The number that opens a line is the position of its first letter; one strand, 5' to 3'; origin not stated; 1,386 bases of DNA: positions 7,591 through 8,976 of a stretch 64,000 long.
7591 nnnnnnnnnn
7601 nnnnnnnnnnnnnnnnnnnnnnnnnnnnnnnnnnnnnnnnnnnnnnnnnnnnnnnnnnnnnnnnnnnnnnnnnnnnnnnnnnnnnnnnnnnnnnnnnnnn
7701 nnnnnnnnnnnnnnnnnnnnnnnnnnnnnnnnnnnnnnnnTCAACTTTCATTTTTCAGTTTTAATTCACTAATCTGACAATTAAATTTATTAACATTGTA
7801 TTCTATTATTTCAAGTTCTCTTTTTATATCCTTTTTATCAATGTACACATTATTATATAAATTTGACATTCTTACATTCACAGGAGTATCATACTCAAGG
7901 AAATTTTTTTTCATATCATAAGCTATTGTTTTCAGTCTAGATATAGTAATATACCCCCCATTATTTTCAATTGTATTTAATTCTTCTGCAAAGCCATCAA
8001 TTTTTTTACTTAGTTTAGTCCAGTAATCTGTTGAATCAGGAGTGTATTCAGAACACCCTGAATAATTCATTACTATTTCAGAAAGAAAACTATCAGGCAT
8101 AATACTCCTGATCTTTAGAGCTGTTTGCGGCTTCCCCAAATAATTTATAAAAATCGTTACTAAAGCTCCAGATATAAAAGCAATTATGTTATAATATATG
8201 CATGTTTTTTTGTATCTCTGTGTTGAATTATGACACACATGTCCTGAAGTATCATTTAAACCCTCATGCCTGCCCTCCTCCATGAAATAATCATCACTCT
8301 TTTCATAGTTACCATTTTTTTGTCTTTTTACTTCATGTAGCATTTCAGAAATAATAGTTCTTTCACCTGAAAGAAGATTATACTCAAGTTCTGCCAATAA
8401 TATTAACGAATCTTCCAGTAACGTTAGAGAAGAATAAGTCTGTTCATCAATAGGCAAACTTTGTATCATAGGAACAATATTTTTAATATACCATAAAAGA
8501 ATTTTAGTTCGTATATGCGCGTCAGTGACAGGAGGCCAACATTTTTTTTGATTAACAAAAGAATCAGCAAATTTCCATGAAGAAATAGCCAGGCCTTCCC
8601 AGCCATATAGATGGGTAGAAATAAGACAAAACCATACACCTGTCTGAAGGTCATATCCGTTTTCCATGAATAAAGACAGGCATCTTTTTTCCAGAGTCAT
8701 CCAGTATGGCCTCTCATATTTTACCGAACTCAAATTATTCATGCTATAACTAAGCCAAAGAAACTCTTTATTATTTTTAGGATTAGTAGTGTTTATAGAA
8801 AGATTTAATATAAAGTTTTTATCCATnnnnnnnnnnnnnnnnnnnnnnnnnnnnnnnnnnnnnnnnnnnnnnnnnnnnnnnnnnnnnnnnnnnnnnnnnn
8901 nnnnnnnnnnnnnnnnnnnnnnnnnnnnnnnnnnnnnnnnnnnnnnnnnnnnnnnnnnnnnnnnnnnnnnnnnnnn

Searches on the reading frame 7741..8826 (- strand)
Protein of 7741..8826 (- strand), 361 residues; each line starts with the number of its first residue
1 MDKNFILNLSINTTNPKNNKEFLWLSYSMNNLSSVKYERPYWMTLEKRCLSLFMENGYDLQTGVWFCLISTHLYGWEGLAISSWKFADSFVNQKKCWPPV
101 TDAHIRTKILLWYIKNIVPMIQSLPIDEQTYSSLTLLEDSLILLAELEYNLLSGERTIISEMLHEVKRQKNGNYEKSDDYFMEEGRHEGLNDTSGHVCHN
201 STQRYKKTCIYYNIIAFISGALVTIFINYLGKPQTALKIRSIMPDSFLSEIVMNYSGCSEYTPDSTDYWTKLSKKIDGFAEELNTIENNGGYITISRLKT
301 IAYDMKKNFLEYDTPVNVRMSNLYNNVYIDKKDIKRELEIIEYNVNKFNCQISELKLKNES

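Call 5: search_protein_families(proteins=[window:7744-8826:-], library=ncbifam, max_evalue=1)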
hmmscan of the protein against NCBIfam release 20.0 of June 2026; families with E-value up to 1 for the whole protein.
window:7744-8826:- (361 aa): 2 families
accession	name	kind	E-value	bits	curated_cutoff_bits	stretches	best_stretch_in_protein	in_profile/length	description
TIGR03362.1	VI_chp_7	equivalog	0.0037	16.4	230.1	1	14-170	17-172/476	type VI secretion system protein TssA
TIGR03363.1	VI_chp_8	equivalog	0.22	11.1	160.85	1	36-126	48-142/353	type VI secretion system protein TssA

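Call 6: profile_search(protein=window:7741-8826:-)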
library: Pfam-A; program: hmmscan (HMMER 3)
A. the first sequence (361 residues): domains with independent E <= 10: 2; with E <= 0.001: 2
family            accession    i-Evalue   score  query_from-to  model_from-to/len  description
VasL              PF12486.13    5.2e-08    33.4     264-353        56-144/147  Type VI secretion system, EvfB, or VasL
ImpA_N            PF06812.17    8.6e-06    26.3      15-112        13-116/119  ImpA, N-terminal, type VI secretion system

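Call 11: find_homologous_proteins(query=window:7744-8826:-, max_evalue=0.001)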
Query window:7744-8826:- (361 aa): 57 proteins with E <= 0.001 among 1622 candidates.
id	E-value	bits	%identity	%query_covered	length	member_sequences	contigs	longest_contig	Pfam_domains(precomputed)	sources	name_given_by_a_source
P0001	2.9e-232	788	99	97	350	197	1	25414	PF12486.14,PF06812.18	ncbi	ncbi:type VI secretion system ImpA family N-terminal domain-containing protein, partial [Escherichia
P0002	1.7e-167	575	72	100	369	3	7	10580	PF12486.14,PF06812.18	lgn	-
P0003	1.0e-166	573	70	100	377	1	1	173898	PF12486.14,PF06812.18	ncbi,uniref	ncbi:VasL domain-containing protein [Escherichia marmotae]|uniref:VasL domain-containing protein n=1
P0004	2.0e-166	572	70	100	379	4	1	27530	PF12486.14,PF06812.18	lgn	-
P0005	6.9e-166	570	69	100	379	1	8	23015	PF12486.14,PF06812.18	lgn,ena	-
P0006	1.5e-165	569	70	100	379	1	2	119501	PF12486.14,PF06812.18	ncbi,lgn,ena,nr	ncbi:hypothetical protein FEL34_14135 [Escherichia coli]|nr:hypothetical protein [Escherichia coli]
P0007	4.2e-165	567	68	100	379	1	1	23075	PF12486.14,PF06812.18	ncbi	ncbi:UNVERIFIED_CONTAM: hypothetical protein DQE83_24845 [Escherichia coli]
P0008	2.4e-164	565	70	100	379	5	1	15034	PF12486.14,PF06812.18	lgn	-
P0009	3.8e-164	564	69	99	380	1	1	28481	PF12486.14,PF06812.18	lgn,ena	-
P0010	1.0e-161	556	68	100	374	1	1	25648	PF12486.14,PF06812.18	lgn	-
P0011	8.7e-161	553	67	100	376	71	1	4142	PF12486.14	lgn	-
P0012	1.1e-160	553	68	100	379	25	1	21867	PF12486.14,PF06812.18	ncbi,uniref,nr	ncbi:VasL domain-containing protein [Escherichia marmotae]|uniref:VasL domain-containing protein n=1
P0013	4.9e-159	547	67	100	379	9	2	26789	PF12486.14,PF06812.18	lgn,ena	-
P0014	6.6e-157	540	67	99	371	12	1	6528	PF12486.14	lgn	-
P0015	1.9e-155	536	63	100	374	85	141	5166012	PF12486.14,PF06812.18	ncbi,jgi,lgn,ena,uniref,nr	ncbi:TPA: type VI secretion system ImpA family N-terminal domain-containing protein [Escherichia col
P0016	5.6e-154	531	66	100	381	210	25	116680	PF12486.14,PF06812.18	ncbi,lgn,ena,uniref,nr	ncbi:type VI secretion system ImpA family N-terminal domain-containing protein [Escherichia coli]|un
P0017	9.5e-153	527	65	100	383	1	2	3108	PF12486.14,PF06812.18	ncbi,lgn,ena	-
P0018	7.3e-152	524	64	100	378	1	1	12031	PF12486.14,PF06812.18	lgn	-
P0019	8.5e-152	524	65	100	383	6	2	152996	PF12486.14,PF06812.18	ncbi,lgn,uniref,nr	ncbi:hypothetical protein AAS80_004197 [Escherichia coli]|uniref:VasL domain-containing protein n=1 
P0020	2.5e-151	522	63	100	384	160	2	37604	PF12486.14,PF06812.18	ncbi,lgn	ncbi:VasL domain-containing protein [Escherichia coli]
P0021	3.1e-151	522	64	100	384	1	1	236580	PF12486.14,PF06812.18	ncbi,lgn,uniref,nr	ncbi:type VI secretion system ImpA family N-terminal domain-containing protein [Escherichia coli]|un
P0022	1.7e-150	519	65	100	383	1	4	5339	PF12486.14,PF06812.18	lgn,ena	-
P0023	7.0e-150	517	64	100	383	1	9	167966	PF12486.14,PF06812.18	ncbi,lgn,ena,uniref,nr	ncbi:TPA: hypothetical protein JLF05_004552 [Escherichia coli]|uniref:VasL domain-containing protein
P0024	7.1e-150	517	65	100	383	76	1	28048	PF12486.14,PF06812.18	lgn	-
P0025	1.0e-149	517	64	100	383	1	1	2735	PF12486.14,PF06812.18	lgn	-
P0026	1.1e-149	517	64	100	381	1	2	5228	PF12486.14,PF06812.18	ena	-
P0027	1.4e-149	516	64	100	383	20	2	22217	PF12486.14,PF06812.18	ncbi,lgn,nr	ncbi:type VI secretion system ImpA family N-terminal domain-containing protein [Escherichia coli]|nr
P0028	2.3e-149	516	64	100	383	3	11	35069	PF12486.14,PF06812.18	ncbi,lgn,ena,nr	ncbi:type VI secretion system ImpA family N-terminal domain-containing protein [Escherichia coli]|nr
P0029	4.1e-149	515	64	100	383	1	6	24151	PF12486.14,PF06812.18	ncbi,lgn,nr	ncbi:type VI secretion system ImpA family N-terminal domain-containing protein [Escherichia coli]|nr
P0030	9.9e-149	513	64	100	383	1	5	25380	PF12486.14,PF06812.18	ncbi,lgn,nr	ncbi:TPA: type VI secretion system ImpA family N-terminal domain-containing protein [Escherichia col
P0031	1.3e-148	513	64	100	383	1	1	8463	PF12486.14,PF06812.18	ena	-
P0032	1.5e-148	513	64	100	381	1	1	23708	PF12486.14,PF06812.18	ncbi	ncbi:TPA: VasL domain-containing protein, partial [Escherichia coli]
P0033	1.5e-148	513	64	100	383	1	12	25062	PF12486.14,PF06812.18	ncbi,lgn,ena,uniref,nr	ncbi:TPA: VasL domain-containing protein [Escherichia coli]|uniref:VasL domain-containing protein n=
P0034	1.9e-148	513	64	100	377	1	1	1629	PF12486.14,PF06812.18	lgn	-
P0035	5.3e-148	511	64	100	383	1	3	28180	PF12486.14,PF06812.18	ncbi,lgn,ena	ncbi:type VI secretion system ImpA family N-terminal domain-containing protein [Escherichia coli]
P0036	1.5e-147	510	63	100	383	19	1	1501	PF12486.14,PF06812.18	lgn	-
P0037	3.0e-147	509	64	100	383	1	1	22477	PF12486.14,PF06812.18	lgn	-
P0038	4.1e-145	502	62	100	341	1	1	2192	PF12486.14,PF06812.18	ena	-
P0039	8.8e-145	500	64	100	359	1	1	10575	PF12486.14,PF06812.18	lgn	-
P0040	5.9e-140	485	68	88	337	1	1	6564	PF12486.14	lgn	-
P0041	1.6e-134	467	59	100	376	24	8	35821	PF12486.14,PF06812.18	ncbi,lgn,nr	ncbi:hypothetical protein ISU28_004366 [Escherichia coli]|nr:hypothetical protein [Escherichia coli]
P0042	4.8e-129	449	64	88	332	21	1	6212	PF12486.14,PF06812.18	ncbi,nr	ncbi:TPA: type VI secretion system ImpA family N-terminal domain-containing protein, partial [Escher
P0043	1.2e-124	434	62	88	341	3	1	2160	PF12486.14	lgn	-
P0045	5.9e-101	356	47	100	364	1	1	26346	PF12486.14,PF06812.18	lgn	-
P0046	6.2e-100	353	46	98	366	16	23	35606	PF12486.14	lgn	-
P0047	8.9e-100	352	56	79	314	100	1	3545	PF12486.14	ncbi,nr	ncbi:hypothetical protein HEO60_023110 [Escherichia coli]|nr:hypothetical protein [Escherichia coli]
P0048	1.5e-99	352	46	99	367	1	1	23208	PF12486.14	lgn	-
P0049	2.3e-91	325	42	100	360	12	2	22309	PF12486.14,PF06812.18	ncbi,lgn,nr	ncbi:TPA: hypothetical protein JTH46_004548 [Escherichia coli]|nr:hypothetical protein [Escherichia 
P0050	4.5e-91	324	42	100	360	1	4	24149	PF12486.14,PF06812.18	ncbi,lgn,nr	ncbi:TPA: hypothetical protein J1487_004136 [Escherichia coli]|nr:hypothetical protein [Escherichia 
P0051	6.6e-89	317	42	100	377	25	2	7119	PF12486.14,PF06812.18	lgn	-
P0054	5.2e-66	241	67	48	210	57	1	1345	PF12486.14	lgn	-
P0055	9.5e-64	234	33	96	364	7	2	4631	PF12486.14,PF06812.18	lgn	-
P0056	8.1e-58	214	32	96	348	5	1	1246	PF12486.14,PF06812.18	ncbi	-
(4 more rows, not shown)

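Call 12: search_solved_structures(query=window:7744-8826:-, max_evalue=10, show_alignments=2)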
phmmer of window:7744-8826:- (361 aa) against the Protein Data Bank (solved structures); distinct sequences matched with E-value up to 10: 0.

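Call 14: find_encoding_contigs(protein=P0015, flank=10000, max_places=3)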
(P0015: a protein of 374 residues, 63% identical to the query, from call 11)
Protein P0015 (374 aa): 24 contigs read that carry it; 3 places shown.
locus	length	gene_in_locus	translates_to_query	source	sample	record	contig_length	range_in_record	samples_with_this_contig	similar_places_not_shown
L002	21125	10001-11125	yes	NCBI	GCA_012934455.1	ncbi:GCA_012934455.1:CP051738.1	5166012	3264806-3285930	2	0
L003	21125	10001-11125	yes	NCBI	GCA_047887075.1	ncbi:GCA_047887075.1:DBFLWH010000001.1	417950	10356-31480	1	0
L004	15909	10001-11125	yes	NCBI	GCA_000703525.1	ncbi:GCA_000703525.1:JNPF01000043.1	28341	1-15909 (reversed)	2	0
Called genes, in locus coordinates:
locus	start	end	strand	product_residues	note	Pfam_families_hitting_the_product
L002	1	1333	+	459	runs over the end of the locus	PF05936:T6SS_VasE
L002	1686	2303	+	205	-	PF09850:DotU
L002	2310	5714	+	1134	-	PF14331:IcmF-related_N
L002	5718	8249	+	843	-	PF02861:Clp_N, PF13191:AAA_16 (weak), PF23569:NBD_SMAX1 (weak), PF00004:AAA, PF17871:AAA_lid_9, PF07724:AAA_2, PF07728:AAA_5, PF10431:ClpB_D2-small, +6 more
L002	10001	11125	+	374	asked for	PF06812:ImpA_N (weak), PF12486:VasL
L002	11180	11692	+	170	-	-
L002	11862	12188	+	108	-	-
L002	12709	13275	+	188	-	-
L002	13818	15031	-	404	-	PF01527:HTH_Tnp_1, PF13276:HTH_21, PF00665:rve, PF13683:rve_3, PF13333:rve_2 (weak)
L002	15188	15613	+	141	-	PF01527:HTH_Tnp_1, PF13384:HTH_23 (weak)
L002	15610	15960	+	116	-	PF05717:TnpB_IS66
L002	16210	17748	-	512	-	PF13007:LZ_Tnp_IS66, PF13005:zf-IS66, PF03050:DDE_Tnp_IS66, PF13817:DDE_Tnp_IS66_C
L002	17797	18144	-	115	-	PF05717:TnpB_IS66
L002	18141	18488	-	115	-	PF01527:HTH_Tnp_1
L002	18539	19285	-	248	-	PF01695:IstB_IS21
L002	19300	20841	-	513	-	PF00665:rve, PF22483:Mu-transpos_C_2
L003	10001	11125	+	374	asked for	PF06812:ImpA_N (weak), PF12486:VasL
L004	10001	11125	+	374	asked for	PF06812:ImpA_N (weak), PF12486:VasL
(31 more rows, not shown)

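Call 27: find_encoding_contigs(protein=P0049, flank=8000, max_places=2)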
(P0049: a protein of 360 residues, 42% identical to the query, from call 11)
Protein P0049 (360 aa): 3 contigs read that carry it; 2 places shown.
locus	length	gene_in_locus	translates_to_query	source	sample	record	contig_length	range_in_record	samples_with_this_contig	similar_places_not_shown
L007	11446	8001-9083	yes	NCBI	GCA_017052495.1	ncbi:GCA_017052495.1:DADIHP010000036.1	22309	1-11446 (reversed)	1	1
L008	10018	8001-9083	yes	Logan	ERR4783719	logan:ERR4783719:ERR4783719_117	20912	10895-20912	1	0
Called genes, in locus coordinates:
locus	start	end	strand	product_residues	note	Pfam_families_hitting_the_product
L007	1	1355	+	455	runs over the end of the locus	PF05936:T6SS_VasE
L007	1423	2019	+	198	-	PF09850:DotU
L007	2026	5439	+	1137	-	PF14331:IcmF-related_N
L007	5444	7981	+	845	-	PF02861:Clp_N, PF00004:AAA, PF13191:AAA_16 (weak), PF17871:AAA_lid_9, PF00004:AAA (weak), PF07724:AAA_2, PF07728:AAA_5 (weak), PF10431:ClpB_D2-small, +7 more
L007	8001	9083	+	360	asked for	PF06812:ImpA_N (weak), PF12486:VasL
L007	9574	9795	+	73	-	-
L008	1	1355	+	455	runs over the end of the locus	PF05936:T6SS_VasE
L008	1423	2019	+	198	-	PF09850:DotU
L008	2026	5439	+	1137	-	PF14331:IcmF-related_N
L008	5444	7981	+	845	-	PF02861:Clp_N, PF00004:AAA, PF13191:AAA_16 (weak), PF17871:AAA_lid_9, PF00004:AAA (weak), PF07724:AAA_2, PF07728:AAA_5 (weak), PF10431:ClpB_D2-small, +7 more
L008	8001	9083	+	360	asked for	PF06812:ImpA_N (weak), PF12486:VasL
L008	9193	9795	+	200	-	-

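Call 28: find_encoding_contigs(protein=P0045, flank=8000, max_places=2)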
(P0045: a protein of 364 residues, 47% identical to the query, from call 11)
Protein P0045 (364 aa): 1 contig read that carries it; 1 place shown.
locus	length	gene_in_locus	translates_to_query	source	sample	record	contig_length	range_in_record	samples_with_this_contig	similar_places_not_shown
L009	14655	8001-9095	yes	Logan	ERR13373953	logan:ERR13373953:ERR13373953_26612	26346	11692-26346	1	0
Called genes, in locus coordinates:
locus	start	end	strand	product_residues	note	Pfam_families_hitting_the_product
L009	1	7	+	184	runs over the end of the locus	PF12790:T6SS-SciN (weak)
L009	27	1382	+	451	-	PF05936:T6SS_VasE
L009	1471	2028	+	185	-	PF09850:DotU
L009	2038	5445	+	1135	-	PF14331:IcmF-related_N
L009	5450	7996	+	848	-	PF02861:Clp_N, PF23569:NBD_SMAX1, PF00004:AAA, PF13191:AAA_16 (weak), PF17871:AAA_lid_9, PF07724:AAA_2, PF07728:AAA_5, PF10431:ClpB_D2-small, +6 more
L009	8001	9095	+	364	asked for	PF06812:ImpA_N (weak), PF12486:VasL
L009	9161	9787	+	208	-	-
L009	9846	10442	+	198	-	PF09143:AvrPphF-ORF-2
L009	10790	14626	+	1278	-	PF02395:Peptidase_S6, PF24078:Beta-sol_PIC_HAP1_IgA0_2nd, PF03797:Autotransporter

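Call 29: find_encoding_contigs(protein=P0055, flank=8000, max_places=2)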
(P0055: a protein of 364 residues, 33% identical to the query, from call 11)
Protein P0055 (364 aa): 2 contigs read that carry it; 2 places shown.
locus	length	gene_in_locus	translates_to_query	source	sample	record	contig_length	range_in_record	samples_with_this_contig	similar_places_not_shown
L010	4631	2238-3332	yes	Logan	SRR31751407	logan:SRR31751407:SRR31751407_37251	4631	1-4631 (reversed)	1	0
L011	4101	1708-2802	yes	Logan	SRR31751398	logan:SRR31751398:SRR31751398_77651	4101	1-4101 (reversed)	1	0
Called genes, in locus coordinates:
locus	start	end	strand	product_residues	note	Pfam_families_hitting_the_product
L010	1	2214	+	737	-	?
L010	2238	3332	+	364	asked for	PF06812:ImpA_N (weak), PF12486:VasL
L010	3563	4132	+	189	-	PF27349:IcsB_M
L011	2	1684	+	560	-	?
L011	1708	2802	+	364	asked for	PF06812:ImpA_N (weak), PF12486:VasL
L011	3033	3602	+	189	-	PF27349:IcsB_M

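Call 43: search_protein_representatives(protein=window:7744-8826:-)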
Query: 361 residues. Proteins with E-value up to 0.001 (for the whole library): 107; up to 1e-10: 43; up to 1e-30: 14. The best 107 are listed.
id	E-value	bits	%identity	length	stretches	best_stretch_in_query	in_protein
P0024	2.3e-150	517.2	68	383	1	1-360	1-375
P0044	3.4e-103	362.0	67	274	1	1-256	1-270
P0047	2.8e-100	352.4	57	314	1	75-360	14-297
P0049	7.4e-92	324.7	43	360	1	5-360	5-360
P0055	3.0e-64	233.9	34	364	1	8-355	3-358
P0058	6.9e-63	229.4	75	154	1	224-360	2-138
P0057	7.9e-53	196.3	48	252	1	1-173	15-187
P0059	4.9e-50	187.1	31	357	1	7-356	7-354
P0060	1.1e-46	176.1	80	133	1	1-96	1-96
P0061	7.6e-36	140.4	91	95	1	78-152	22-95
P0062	1.4e-33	133.0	67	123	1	54-173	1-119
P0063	2.9e-33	132.0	28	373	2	9-168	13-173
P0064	1.3e-32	129.8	50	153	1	202-326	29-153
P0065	4.5e-31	124.8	30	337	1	30-353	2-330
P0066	1.5e-28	116.4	100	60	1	302-361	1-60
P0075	2.3e-21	92.8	26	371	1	6-317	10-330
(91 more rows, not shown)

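Call 47: search_protein_families(proteins=[L009:9161-9784:+, L009:9846-10439:+, L010:3563-4129:+, L002:11180-11689:+, L002:12709-13272:+], library=padloc, max_evalue=0.01)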
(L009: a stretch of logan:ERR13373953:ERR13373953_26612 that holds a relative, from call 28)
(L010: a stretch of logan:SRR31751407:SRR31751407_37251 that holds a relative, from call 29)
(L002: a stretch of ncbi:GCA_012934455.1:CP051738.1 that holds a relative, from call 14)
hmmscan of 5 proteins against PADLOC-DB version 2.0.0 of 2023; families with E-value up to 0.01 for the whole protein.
L009:9161-9784:+ (208 aa): 0 families

L009:9846-10439:+ (198 aa): 0 families

L010:3563-4129:+ (189 aa): 0 families

L002:11180-11689:+ (170 aa): 0 families

L002:12709-13272:+ (188 aa): 0 families

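Call 55: predict_structure(alignment_id=A1)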
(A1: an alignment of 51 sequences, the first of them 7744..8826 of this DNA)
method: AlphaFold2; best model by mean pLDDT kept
length: 361 residues; sequences in the alignment: 51
mean_pLDDT: 88.0   pTM: 0.52
mean pLDDT of the five models: 88.0, 87.8, 87.3, 87.3, 86.6
residues with pLDDT >= 90: 260; 70-90: 59; 50-70: 21; < 50: 21
segments of 3 or more residues with pLDDT < 50: 181-201
pLDDT, mean of each block of 10 residues (from residue 1): 91 97 97 86 97 98 98 97 98 95 97 97 93 97 96 88 95 61 47 43 61 91 93 92 93 89 67 89 92 91 86 85 95 94 91 92 85
secondary structure, 60 per line:
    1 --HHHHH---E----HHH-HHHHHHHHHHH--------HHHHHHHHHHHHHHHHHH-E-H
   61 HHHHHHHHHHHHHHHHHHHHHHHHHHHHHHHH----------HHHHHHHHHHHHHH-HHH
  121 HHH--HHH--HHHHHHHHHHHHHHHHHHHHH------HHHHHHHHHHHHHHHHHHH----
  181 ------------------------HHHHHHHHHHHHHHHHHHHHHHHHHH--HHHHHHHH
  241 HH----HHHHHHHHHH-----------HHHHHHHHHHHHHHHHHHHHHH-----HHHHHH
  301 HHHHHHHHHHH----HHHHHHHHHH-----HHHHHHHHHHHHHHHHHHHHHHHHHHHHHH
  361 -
elements in order: H3-7 H20-30 H39-56 H60-92 H103-116 H118-123 H131-151 H158-176 H205-230 H233-242 H247-256 H268-289 H295-311 H316-325 H331-360

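Call 59: fold_search(model_id=the predicted structure, library=pdb)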
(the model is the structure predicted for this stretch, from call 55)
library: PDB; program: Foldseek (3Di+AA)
matches with E <= 10: 442; with E <= 0.001: 0
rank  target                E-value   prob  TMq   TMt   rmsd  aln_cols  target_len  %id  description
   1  6hs5                  4.5e-02  1.00  0.35  0.48   6.5       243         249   10  N-terminal domain including the conserved ImpA_N region of the TssA component of the type VI secretion system from Burkh (released 2018-11-21)
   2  3sf4_B                2.7e-01  0.51  0.20  0.21  22.7       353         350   12  Crystal structure of the complex between the conserved cell polarity proteins Inscuteable and LGN (released 2011-11-23)
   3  8e0l_A                3.1e-01  0.98  0.26  0.51  11.0       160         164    6  Homotrimeric variant of tcTRP9, BGL06 (released 2023-04-12)
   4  8e0l_C                4.9e-01  0.96  0.25  0.50  11.4       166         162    5  Homotrimeric variant of tcTRP9, BGL06 (released 2023-04-12)
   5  8e0n_F                4.9e-01  0.85  0.26  0.47  12.2       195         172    8  Homotrimeric variant of tcTRP9, BGL18 (released 2023-04-12)
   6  4am9_A                5.6e-01  0.95  0.26  0.58   5.4       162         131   13  CRYSTAL STRUCTURE OF THE YERSINIA ENTEROCOLITICA TYPE III SECRETION CHAPERONE SYCD IN COMPLEX WITH A PEPTIDE OF THE TR (released 2012-05-30)
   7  8e0n_C                6.7e-01  0.69  0.22  0.39  11.5       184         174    9  Homotrimeric variant of tcTRP9, BGL18 (released 2023-04-12)
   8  8qca_B                7.3e-01  0.28  0.19  0.11  21.0       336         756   10  CryoEM structure of a S. Cerevisiae Ski2387 complex in the closed state bound to RNA (released 2023-11-15)
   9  7v6p                  7.6e-01  0.47  0.22  0.33  26.7       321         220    8  Crystal structure of human sNASP TPR domain (released 2021-12-29)
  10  6u1s_A                7.6e-01  0.33  0.21  0.24  19.0       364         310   11  Cryo-EM structure of a de novo designed 16-helix transmembrane nanopore, TMHC8_R. (released 2020-08-19)
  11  4hny_A                7.6e-01  0.14  0.16  0.08  23.2       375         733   11  Apo N-terminal acetyltransferase complex A (released 2014-03-26)
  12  3pja_J                8.0e-01  0.18  0.15  0.21  15.7       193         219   10  Crystal structure of human C3PO complex (released 2011-05-11)
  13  7woo_C                8.0e-01  0.18  0.19  0.07  25.5       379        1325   10  Cryo-EM structure of the inner ring protomer of the Saccharomyces cerevisiae nuclear pore complex (released 2022-04-13)
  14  2xcb_A                8.4e-01  0.93  0.26  0.58   5.5       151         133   14  Crystal structure of PcrH in complex with the chaperone binding region of PopD (released 2010-05-05)
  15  4jl0_A                9.1e-01  0.95  0.26  0.61   5.2       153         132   12  Crystal structure of PcrH in complex with the chaperone binding region of PopB (released 2013-12-11)
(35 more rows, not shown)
